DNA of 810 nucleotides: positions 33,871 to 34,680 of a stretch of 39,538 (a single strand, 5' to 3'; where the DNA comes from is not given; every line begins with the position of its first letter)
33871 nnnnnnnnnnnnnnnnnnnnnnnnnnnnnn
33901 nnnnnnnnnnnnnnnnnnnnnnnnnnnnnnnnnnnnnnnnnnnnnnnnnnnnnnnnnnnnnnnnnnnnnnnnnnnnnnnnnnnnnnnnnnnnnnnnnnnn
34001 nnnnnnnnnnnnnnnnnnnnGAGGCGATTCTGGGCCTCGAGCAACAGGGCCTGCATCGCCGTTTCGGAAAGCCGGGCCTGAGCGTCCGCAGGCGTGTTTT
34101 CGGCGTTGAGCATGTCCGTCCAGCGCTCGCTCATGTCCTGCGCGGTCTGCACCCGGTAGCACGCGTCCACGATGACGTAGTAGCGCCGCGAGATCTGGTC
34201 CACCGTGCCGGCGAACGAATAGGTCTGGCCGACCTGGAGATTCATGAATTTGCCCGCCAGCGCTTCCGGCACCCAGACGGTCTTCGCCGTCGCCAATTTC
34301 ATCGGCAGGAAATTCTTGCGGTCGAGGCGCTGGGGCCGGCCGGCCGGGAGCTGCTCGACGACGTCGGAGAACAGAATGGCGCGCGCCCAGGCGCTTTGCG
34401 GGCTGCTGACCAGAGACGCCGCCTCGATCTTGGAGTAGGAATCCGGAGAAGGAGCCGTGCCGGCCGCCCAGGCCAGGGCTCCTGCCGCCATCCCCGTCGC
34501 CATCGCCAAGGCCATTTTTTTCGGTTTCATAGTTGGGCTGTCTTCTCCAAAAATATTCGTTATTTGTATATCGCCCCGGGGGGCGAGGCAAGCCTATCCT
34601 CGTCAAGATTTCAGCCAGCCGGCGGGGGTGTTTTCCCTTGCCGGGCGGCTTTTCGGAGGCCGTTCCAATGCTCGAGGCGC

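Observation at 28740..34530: Tandem array of three exported E/R/A/K/Q-rich long-helix proteins: candidate uncharacterised envelope system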

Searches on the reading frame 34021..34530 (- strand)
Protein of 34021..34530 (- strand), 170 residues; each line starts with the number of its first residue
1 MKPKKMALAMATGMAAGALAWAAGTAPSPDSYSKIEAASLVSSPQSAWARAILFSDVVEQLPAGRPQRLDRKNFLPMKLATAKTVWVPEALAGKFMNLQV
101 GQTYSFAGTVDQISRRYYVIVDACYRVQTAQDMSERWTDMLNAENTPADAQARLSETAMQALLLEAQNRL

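Call 9: find_homologous_proteins(query=window:34021-34530:-, max_evalue=0.001)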
Query window:34021-34530:- (170 aa): 5 proteins with E <= 0.001 among 288 candidates.
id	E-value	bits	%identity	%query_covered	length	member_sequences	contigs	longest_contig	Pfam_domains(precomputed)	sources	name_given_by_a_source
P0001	3.4e-98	344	94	100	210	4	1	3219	-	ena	-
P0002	3.5e-75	269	75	100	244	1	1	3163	-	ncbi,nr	ncbi:MAG TPA: hypothetical protein PK388_07610, partial [Kiritimatiellia bacterium]|nr:hypothetical 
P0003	4.8e-64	233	69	100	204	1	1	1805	-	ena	-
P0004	2.1e-41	159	68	69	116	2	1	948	-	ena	-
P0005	3.0e-41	159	70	68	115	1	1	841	-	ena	-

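Call 13: find_related_loci(query=A1, collection=genome_contigs, flank=10000)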
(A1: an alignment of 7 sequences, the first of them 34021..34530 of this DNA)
Query A1 (170 aa) in genome_contigs; peptide patterns used: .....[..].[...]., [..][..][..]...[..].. (x = any residue, [..] = any of these).
66 stretches matched a pattern; 28 encode a relative of the query (tblastn E <= 1e-3); 27 distinct loci.
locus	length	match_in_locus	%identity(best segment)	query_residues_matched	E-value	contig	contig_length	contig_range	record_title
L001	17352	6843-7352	92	1-170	1e-101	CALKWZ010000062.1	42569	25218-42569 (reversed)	MAG TPA_asm: uncultured Verrucomicrobia bacterium isolate SRR3330206_bin.99_CONCOCT_v1.1_MAG genome assembly, contig: ER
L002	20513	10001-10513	81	1-170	9e-93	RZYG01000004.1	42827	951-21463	MAG: Spartobacteria bacterium isolate INTA.AUR.007 contig-100_240, whole genome shotgun sequence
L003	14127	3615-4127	85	1-170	5e-84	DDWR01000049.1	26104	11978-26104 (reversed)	MAG TPA_asm: Verrucomicrobia bacterium UBA2281 UBA2281_contig_5093, whole genome shotgun sequence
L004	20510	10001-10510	74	1-170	2e-82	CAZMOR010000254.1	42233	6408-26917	MAG TPA_asm: uncultured Verrucomicrobiota bacterium isolate binchicken_co229_56 genome assembly, contig: k141_364459, wh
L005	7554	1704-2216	74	1-170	1e-81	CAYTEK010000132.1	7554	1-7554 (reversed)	MAG TPA_asm: uncultured Verrucomicrobiota bacterium isolate SRP167436_co1_5 genome assembly, contig: NODE_16481_length_7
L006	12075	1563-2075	80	1-170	1e-79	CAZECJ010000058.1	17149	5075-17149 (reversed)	MAG TPA_asm: uncultured Verrucomicrobiota bacterium isolate SRP192927_co1_293 genome assembly, contig: NODE_6987_length_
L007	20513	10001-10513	79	1-170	2e-78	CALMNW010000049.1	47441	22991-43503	MAG TPA_asm: uncultured Verrucomicrobia bacterium isolate SRR8859111_bin.86_CONCOCT_v1.1_MAG genome assembly, contig: ER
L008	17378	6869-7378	67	1-170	7e-74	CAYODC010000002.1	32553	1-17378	MAG TPA_asm: uncultured Verrucomicrobiota bacterium isolate SRP294416_co1_711 genome assembly, contig: NODE_2336_length_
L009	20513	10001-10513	67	1-170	2e-72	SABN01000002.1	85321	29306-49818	MAG: Opitutia bacterium isolate INTA.CYC.094 contig-100_142, whole genome shotgun sequence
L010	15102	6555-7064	66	1-170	1e-71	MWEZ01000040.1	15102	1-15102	MAG: Verrucomicrobia bacterium ADurb.Bin018 BWX54_contig000040, whole genome shotgun sequence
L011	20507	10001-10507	71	1-170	4e-71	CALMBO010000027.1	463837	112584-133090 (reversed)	MAG TPA_asm: uncultured Verrucomicrobia bacterium isolate SRR5468110_bin.44_CONCOCT_v1.1_MAG genome assembly, contig: ER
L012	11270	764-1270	66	1-170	2e-70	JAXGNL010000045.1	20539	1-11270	MAG: Kiritimatiellia bacterium isolate AnMBR.bin255 bin255_45, whole genome shotgun sequence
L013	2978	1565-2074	66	1-170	6e-71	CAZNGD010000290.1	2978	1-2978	MAG TPA_asm: uncultured Verrucomicrobiota bacterium isolate binchicken_co45_351 genome assembly, contig: NODE_74596_leng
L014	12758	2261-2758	66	1-170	3e-70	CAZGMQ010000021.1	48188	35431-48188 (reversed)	MAG TPA_asm: uncultured Verrucomicrobiota bacterium isolate binchicken_co181_152 genome assembly, contig: NODE_822_lengt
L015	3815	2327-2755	74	28-170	4e-69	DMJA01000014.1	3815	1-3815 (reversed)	MAG TPA_asm: Verrucomicrobia bacterium isolate UBA8943 contig_87715, whole genome shotgun sequence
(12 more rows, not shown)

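Call 20: predict_structure(alignment_id=A1)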
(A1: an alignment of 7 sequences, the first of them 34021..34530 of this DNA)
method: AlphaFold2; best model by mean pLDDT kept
length: 170 residues; sequences in the alignment: 7
mean_pLDDT: 76.1   pTM: 0.64
mean pLDDT of the five models: 76.1, 72.1, 70.4, 69.8, 60.4
residues with pLDDT >= 90: 80; 70-90: 33; 50-70: 21; < 50: 36
segments of 3 or more residues with pLDDT < 50: 1-26, 146-154
pLDDT, mean of each block of 10 residues (from residue 1): 39 39 52 90 90 95 92 95 95 91 94 92 87 81 55 51 58
secondary structure, 60 per line:
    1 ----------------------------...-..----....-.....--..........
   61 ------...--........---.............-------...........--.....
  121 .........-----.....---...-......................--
elements in order: H39-42 H44-47 E51-60 E67-69 E72-79 E83-88 H89-95 E103-113 E116-129 E135-139 H147-168

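Call 23: fold_search(model_id=the predicted structure, library=pdb)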
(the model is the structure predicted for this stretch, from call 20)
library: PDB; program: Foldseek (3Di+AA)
matches with E <= 10: 1054; with E <= 0.001: 2
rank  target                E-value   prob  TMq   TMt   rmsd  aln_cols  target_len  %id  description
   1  7uy5_J                5.8e-04  1.00  0.34  0.41  14.0       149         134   10  Tetrahymena telomerase with CST (released 2022-07-13)
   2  8d0b_C                6.6e-04  1.00  0.33  0.44  13.6       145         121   18  Human CST-DNA polymerase alpha/primase preinitiation complex bound to 4xTEL-foldback template (released 2022-06-22)
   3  3amu_A                1.1e-03  0.99  0.29  0.14  11.7       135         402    7  Crystal structure of the TiaS-tRNA(Ile2)-AMPCPP-agmatine complex (released 2011-10-19)
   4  3u58_A                1.2e-03  0.99  0.28  0.23   8.0        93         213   16  Crystal Structure of the Tetrahymena telomerase processivity factor Teb1 AB (released 2011-12-28)
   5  7uy7_B                1.4e-03  0.99  0.31  0.20  13.8       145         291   10  Tetrahymena CST with Polymerase alpha-Primase (released 2022-07-13)
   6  2xgt_B                2.0e-03  1.00  0.34  0.15   5.4       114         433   10  Asparaginyl-tRNA synthetase from Brugia malayi complexed with the sulphamoyl analogue of asparaginyl-adenylate (released 2010-12-15)
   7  9sh9_A                2.0e-03  1.00  0.30  0.14   5.3        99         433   11  Thermus thermophilus asparaginyl-tRNA synthetase dimer with bound ATP (released 2025-09-17)
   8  3u58_B                2.0e-03  1.00  0.32  0.27   5.5        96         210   16  Crystal Structure of the Tetrahymena telomerase processivity factor Teb1 AB (released 2011-12-28)
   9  9sh8                  2.3e-03  1.00  0.34  0.15   6.4       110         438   14  Thermus thermophilus asparaginyl-tRNA synthetase with bound sulphamoyl-analogue of asparaginyl-adenylate (AsnAMS) (released 2025-09-17)
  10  8h53_A                2.4e-03  1.00  0.32  0.15   5.0       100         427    9  Human asparaginyl-tRNA synthetase in complex with asparagine-AMP (released 2023-10-25)
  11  6w6w_C                2.6e-03  0.99  0.28  0.16   6.5        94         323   10  Cryo-EM structure of CST bound to telomeric single-stranded DNA (released 2020-06-03)
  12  2xti_B                2.8e-03  1.00  0.32  0.14   5.2        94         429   11  Asparaginyl-tRNA synthetase from Brugia malayi complexed with ATP:Mg and L-Asp-beta-NOH adenylate:PPi:Mg (released 2010-12-15)
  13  8c5y_B                3.1e-03  1.00  0.33  0.31   4.9        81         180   10  RPA tetrameric supercomplex from Pyrococcus abyssi (released 2023-05-03)
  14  1b8a_A                3.1e-03  1.00  0.30  0.13   8.7       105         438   10  ASPARTYL-TRNA SYNTHETASE (released 1999-02-02)
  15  5zg8                  3.3e-03  1.00  0.35  0.16   6.0       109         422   13  Crystal Structure of TtNRS (released 2019-03-13)
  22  3f1z_G                3.9e-03  1.00  0.41  0.55   4.0       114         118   11  Crystal structure of putative nucleic acid-binding lipoprotein (YP_001337197.1) from Klebsiella pneumoniae subsp. pneu (released 2008-11-18)
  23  3f1z_D                4.2e-03  1.00  0.39  0.54   4.3       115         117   12  Crystal structure of putative nucleic acid-binding lipoprotein (YP_001337197.1) from Klebsiella pneumoniae subsp. pneu (released 2008-11-18)
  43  3f1z_F                8.6e-03  1.00  0.40  0.54   4.0       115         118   11  Crystal structure of putative nucleic acid-binding lipoprotein (YP_001337197.1) from Klebsiella pneumoniae subsp. pneu (released 2008-11-18)
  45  3f1z_I                9.1e-03  1.00  0.38  0.51   4.3       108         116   12  Crystal structure of putative nucleic acid-binding lipoprotein (YP_001337197.1) from Klebsiella pneumoniae subsp. pneu (released 2008-11-18)
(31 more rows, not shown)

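Call 28: search_protein_representatives(alignment_id=A1)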
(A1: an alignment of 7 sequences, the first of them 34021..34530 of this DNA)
Query: 7 sequences, 203 profile positions. Proteins with E-value up to 0.001 (for the whole library): 242; up to 1e-10: 146; up to 1e-30: 44. The best 150 are listed.
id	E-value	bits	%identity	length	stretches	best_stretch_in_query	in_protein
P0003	1.2e-104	364.8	-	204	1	1-203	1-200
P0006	5.6e-104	362.6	-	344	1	1-202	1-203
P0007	2.9e-101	353.7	-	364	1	1-201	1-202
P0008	7.5e-98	342.6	-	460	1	1-203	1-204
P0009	2.4e-96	337.7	-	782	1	1-203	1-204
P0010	2.5e-92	324.6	-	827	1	1-202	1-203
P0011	2.4e-89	314.9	-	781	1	1-203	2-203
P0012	2.6e-87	308.2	-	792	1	1-202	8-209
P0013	4.0e-87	307.6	-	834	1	1-203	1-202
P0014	5.3e-87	307.2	-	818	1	10-202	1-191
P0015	1.0e-86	306.3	-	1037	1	1-202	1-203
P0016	3.5e-84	298.0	-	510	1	1-203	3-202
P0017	3.8e-83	294.6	-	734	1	1-203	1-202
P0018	1.4e-81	289.5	-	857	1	3-203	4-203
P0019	2.7e-75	269.0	-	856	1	11-203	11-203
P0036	8.4e-46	172.6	-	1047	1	1-202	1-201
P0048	1.4e-25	106.6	-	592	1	31-130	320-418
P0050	4.4e-22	95.2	-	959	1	33-132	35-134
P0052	3.9e-21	92.1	-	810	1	18-189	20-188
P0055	6.4e-20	88.1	-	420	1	1-188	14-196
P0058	8.8e-19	84.4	-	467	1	32-189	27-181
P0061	2.2e-18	83.1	-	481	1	18-186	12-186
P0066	9.3e-18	81.1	-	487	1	21-198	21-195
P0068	1.3e-17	80.6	-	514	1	20-189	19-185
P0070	9.6e-17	77.8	-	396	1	6-144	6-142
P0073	2.2e-16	76.6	-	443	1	1-188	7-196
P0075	1.0e-15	74.4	-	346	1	6-186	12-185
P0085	6.8e-15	71.7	-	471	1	19-190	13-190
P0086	9.2e-15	71.3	-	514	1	21-199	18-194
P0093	4.4e-14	69.1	-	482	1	18-189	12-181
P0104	1.1e-13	67.7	-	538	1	20-197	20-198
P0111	2.5e-13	66.6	-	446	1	28-194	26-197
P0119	6.8e-13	65.2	-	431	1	9-191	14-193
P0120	7.4e-13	65.1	-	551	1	21-195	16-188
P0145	3.7e-11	59.5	-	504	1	16-201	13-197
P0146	4.0e-11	59.4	-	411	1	1-196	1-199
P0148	8.2e-11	58.4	-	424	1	15-180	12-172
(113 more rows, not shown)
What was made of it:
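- On New family defined here (OB head, spacer, C-terminal PV tail): There are 242 representatives at E<=1e-3 (call 28).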

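Call 30: search_protein_families(library=pfam, proteins=[P0055, P0058, P0061, P0066, P0068, P0048, P0052, P0104, P0120, P0145], max_evalue=0.1)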
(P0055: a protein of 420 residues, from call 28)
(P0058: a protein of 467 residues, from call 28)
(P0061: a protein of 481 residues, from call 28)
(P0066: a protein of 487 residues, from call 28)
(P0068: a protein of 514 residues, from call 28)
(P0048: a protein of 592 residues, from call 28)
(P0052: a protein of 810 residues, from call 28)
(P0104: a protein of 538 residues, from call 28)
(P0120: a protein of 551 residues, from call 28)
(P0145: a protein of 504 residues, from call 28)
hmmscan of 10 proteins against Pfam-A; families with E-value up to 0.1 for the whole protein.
P0055 (420 aa): 0 families

P0058 (467 aa): 0 families

P0061 (481 aa): 0 families

P0066 (487 aa): 0 families

P0068 (514 aa): 0 families

P0048 (592 aa): 4 families
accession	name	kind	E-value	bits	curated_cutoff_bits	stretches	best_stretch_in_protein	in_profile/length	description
PF02563.21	Poly_export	-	1.4e-11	44.8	28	1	433-506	4-76/77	Polysaccharide biosynthesis/export protein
PF22461.2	SLBB_2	-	0.00011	22.6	27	1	513-585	3-77/79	SLBB domain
PF10531.15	SLBB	-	0.011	15.9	27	1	513-558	2-49/55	SLBB domain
PF02736.25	Myosin_N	-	0.097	12.9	27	0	549-564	26-41/45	Myosin N-terminal SH3-like domain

P0052 (810 aa): 0 families

P0104 (538 aa): 0 families

P0120 (551 aa): 0 families

P0145 (504 aa): 0 families
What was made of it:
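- Tried and rejected: Pfam on ten distant members gave nothing apart from the Poly_export/SLBB part of one fusion protein (call 30).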

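Call 31: list_cluster_members(proteins=[P0009, P0036, P0050, P0052, P0055, P0058, P0061, P0066, P0073, P0104])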
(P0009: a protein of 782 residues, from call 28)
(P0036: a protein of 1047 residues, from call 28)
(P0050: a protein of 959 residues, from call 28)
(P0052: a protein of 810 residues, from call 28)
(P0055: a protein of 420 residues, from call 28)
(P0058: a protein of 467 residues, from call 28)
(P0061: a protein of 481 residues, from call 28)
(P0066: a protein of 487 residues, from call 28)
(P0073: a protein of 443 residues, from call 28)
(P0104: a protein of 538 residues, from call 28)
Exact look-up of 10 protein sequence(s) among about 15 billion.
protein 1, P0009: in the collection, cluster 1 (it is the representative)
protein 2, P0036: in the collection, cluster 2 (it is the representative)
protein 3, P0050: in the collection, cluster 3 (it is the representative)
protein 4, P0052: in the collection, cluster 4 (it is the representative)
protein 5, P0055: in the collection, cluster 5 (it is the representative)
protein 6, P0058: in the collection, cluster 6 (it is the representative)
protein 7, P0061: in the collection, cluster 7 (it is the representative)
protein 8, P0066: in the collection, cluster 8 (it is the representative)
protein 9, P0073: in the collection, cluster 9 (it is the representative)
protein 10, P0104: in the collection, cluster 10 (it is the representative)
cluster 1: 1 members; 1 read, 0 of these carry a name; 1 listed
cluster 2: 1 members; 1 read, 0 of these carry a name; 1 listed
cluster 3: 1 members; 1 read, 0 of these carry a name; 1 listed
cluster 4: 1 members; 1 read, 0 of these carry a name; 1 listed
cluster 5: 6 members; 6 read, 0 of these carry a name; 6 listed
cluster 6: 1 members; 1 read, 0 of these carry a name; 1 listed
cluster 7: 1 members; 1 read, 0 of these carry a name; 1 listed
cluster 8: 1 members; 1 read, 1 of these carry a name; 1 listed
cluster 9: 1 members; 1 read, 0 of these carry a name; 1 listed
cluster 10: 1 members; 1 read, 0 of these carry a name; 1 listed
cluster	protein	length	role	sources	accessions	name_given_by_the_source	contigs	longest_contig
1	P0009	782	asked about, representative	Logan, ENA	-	-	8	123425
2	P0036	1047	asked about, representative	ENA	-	-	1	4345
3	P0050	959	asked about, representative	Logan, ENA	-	-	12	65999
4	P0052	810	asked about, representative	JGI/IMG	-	-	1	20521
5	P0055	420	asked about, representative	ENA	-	-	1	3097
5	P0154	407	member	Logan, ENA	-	-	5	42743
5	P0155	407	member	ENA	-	-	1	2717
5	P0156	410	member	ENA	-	-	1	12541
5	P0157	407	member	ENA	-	-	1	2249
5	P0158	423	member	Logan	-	-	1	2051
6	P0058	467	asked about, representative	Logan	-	-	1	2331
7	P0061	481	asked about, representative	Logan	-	-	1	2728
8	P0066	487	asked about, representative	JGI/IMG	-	hypothetical protein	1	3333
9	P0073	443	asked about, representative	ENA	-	-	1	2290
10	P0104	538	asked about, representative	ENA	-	-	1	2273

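Call 34: find_encoding_contigs(protein=P0154, flank=8000, max_places=3)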
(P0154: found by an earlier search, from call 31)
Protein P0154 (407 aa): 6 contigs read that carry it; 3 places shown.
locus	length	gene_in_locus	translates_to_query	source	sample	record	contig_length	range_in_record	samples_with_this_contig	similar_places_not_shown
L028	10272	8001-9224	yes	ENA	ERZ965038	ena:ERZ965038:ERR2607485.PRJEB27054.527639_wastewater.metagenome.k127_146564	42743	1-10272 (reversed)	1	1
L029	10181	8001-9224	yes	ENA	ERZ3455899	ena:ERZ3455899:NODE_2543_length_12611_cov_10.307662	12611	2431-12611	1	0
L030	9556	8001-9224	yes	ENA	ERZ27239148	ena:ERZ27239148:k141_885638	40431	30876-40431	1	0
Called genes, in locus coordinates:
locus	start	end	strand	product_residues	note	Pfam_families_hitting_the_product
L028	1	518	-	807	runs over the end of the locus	PF02638:GHL10, PF13200:DUF4015 (weak)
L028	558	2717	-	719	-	PF11897:DUF3417, PF00343:Phosphorylase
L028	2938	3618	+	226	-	PF02353:CMAS (weak), PF13489:Methyltransf_23, PF06325:PrmA (weak), PF13847:Methyltransf_31, PF08241:Methyltransf_11, PF08242:Methyltransf_12, PF13649:Methyltransf_25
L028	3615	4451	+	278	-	PF01522:Polysacc_deac_1, PF11959:DUF3473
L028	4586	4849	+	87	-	PF00312:Ribosomal_S15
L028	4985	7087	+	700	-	PF01138:RNase_PH, PF03725:RNase_PH_C, PF03726:PNPase, PF01138:RNase_PH, PF00013:KH_1, PF00575:S1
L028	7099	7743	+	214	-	PF00730:HhH-GPD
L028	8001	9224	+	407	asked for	-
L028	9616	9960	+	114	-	PF02311:AraC_binding (faint), PF07883:Cupin_2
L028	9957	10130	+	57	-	-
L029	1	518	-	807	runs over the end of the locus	PF02638:GHL10, PF13200:DUF4015 (weak)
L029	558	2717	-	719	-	PF11897:DUF3417, PF00343:Phosphorylase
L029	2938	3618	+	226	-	PF02353:CMAS (weak), PF13489:Methyltransf_23, PF06325:PrmA (weak), PF13847:Methyltransf_31, PF08241:Methyltransf_11, PF08242:Methyltransf_12, PF13649:Methyltransf_25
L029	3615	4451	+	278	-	PF01522:Polysacc_deac_1, PF11959:DUF3473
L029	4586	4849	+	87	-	PF00312:Ribosomal_S15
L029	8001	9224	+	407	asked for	-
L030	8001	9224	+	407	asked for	-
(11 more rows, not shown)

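Call 35: find_encoding_contigs(protein=P0050, flank=8000, max_places=1)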
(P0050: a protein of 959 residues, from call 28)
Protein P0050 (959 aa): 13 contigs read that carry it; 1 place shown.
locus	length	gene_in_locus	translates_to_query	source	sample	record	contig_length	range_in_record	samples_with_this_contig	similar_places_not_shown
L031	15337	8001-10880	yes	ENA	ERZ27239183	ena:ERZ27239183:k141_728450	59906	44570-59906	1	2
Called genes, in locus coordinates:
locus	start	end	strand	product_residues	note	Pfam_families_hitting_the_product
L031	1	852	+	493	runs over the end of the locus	PF13243:SQHop_cyclase_C (weak)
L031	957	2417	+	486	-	PF13243:SQHop_cyclase_C (faint)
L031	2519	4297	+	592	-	PF02518:HATPase_c (weak), PF13589:HATPase_c_3, PF01119:DNA_mis_repair, PF08676:MutL_C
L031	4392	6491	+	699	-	-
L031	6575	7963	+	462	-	PF05496:RuvB_N, PF00158:Sigma54_activat (faint), PF01078:Mg_chelatase (faint), PF07728:AAA_5 (weak), PF13173:AAA_14 (weak), PF00004:AAA, PF16193:AAA_assoc_2, PF12002:MgsA_C, +1 more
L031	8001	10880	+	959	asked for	-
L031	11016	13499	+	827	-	-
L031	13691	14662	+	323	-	PF00483:NTP_transferase, PF22640:ManC_GMP_beta-helix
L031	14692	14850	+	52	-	PF00301:Rubredoxin, PF21349:RUBY_RBDX (faint)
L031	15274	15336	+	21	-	?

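Call 36: find_encoding_contigs(protein=P0052, flank=8000, max_places=1)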
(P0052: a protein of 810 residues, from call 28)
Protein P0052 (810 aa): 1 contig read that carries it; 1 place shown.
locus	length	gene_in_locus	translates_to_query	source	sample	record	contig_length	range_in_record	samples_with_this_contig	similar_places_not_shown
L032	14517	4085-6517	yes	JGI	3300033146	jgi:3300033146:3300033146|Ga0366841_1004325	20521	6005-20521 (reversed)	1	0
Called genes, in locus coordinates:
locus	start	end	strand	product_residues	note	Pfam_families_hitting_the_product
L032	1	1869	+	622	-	?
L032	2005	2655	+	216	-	PF00730:HhH-GPD, PF00633:HHH (weak)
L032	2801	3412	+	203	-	-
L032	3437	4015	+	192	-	-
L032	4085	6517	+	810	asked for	-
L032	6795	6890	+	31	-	-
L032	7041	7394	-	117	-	PF02261:Asp_decarbox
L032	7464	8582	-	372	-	PF00583:Acetyltransf_1, PF13527:Acetyltransf_9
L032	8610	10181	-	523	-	PF03853:YjeF_N, PF01256:Carb_kinase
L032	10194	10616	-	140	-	PF01648:ACPS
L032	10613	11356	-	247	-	PF03740:PdxJ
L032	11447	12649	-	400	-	PF00990:GGDEF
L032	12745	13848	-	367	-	PF00005:ABC_tran, PF17912:OB_MalK, PF08402:TOBE_2 (weak), PF03459:TOBE (weak)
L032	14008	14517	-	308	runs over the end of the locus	PF00753:Lactamase_B, PF23023:Anti-Pycsar_Apyc1 (faint), PF12706:Lactamase_B_2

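Call 37: find_encoding_contigs(protein=P0048, flank=8000, max_places=1)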
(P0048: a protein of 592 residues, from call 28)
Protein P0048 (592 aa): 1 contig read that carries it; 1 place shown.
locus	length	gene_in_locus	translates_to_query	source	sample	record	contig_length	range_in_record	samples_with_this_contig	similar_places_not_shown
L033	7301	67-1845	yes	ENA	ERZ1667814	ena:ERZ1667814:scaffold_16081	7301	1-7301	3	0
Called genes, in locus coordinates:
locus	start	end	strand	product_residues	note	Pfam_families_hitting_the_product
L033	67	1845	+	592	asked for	PF02563:Poly_export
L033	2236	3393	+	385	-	PF05496:RuvB_N (faint), PF00004:AAA, PF07728:AAA_5 (faint), PF17862:AAA_lid_3 (weak)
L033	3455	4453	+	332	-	-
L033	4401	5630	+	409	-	-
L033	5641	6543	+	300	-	-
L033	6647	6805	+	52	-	-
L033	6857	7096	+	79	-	-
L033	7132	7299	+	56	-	?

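Call 61: find_encoding_contigs(protein=P0146, flank=7000, max_places=1)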
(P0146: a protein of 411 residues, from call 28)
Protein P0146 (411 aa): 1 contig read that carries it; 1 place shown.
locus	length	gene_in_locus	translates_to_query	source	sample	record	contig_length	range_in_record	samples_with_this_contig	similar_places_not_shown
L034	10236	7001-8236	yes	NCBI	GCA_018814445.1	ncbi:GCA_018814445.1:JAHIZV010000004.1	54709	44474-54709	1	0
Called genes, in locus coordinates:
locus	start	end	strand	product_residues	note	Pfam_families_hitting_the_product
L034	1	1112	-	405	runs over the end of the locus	PF00365:PFK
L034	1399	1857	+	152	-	PF02681:DUF212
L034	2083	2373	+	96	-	PF00216:Bac_DNA_binding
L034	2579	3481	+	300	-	PF02219:MTHFR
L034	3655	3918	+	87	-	PF00312:Ribosomal_S15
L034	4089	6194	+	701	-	PF01138:RNase_PH, PF03725:RNase_PH_C, PF03726:PNPase, PF01138:RNase_PH, PF00013:KH_1, PF00575:S1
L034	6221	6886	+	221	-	PF00730:HhH-GPD, PF00633:HHH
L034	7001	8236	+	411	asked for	-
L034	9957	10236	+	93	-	PF13428:TPR_14 (faint)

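Call 64: list_cluster_members(proteins=[P0085, P0086, P0093, P0070, P0075, P0111, P0119, P0120, P0145, P0148])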
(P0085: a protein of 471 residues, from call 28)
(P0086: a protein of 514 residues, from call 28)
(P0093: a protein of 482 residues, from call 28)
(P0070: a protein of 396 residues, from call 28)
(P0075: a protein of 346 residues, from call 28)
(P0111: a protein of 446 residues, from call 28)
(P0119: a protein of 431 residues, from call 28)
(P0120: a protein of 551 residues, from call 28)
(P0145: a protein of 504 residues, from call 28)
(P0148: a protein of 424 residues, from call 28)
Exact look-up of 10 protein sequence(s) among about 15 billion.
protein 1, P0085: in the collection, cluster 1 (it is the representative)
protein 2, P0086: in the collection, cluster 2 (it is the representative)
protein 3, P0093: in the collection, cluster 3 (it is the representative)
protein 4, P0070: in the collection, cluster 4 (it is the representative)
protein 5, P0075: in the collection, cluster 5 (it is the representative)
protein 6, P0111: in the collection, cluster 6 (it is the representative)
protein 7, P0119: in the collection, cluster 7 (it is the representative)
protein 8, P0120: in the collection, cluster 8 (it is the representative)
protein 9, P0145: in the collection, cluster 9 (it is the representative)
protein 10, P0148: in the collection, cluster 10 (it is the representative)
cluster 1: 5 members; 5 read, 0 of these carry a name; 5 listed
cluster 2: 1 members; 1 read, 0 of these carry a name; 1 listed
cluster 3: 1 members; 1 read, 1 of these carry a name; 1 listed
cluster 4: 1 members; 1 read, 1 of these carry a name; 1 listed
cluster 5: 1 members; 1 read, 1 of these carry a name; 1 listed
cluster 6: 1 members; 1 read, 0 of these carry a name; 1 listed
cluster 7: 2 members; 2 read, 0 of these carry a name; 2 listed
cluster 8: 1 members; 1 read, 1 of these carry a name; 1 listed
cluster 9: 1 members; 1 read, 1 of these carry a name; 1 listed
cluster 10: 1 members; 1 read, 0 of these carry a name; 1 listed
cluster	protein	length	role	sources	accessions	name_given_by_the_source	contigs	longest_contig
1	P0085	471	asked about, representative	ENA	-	-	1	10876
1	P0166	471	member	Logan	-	-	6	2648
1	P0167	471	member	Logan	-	-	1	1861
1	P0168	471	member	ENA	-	-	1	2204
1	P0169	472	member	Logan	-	-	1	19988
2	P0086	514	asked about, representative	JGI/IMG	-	-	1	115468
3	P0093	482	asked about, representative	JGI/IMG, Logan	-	hypothetical protein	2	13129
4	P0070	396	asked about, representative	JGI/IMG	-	hypothetical protein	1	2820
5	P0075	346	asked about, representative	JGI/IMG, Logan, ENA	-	hypothetical protein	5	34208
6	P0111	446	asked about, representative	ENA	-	-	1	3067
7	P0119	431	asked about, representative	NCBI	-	-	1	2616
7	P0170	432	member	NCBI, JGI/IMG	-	-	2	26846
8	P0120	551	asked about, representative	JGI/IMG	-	hypothetical protein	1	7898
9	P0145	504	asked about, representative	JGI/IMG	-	hypothetical protein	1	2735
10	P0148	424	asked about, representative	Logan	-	-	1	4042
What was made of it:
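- Tried and rejected: Cluster look-ups gave no names (calls 31, 64).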
